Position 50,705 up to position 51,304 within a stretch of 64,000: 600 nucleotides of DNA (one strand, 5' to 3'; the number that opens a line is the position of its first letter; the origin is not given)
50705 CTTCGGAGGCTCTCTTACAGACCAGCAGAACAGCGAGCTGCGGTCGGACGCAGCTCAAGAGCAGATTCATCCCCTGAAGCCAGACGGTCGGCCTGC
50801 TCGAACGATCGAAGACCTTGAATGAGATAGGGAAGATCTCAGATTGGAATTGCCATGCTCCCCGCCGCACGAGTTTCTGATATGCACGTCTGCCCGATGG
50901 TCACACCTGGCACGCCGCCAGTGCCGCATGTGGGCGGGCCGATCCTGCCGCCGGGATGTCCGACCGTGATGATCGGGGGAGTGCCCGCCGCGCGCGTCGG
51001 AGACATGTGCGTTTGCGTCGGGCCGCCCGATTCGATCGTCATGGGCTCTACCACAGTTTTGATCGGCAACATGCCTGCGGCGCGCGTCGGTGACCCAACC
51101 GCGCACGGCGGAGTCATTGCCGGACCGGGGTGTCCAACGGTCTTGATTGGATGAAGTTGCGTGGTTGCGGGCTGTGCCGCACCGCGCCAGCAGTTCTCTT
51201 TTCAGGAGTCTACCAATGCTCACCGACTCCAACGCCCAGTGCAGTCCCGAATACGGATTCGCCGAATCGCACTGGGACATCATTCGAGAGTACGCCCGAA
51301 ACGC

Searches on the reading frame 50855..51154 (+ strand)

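Call 96: search_protein_families(library=pfam, proteins=[window:50855-51154:+], max_evalue=1)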
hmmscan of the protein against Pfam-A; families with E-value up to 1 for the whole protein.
window:50855-51154:+ (99 aa): 2 families
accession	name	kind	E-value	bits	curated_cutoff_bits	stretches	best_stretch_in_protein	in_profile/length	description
PF05488.18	PAAR_motif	-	2.8e-25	88.8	27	3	23-89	4-69/70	PAAR motif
PF13665.11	Tox-PAAR-like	-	0.0069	16.9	31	1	41-84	58-101/108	Toxin PAAR-like domain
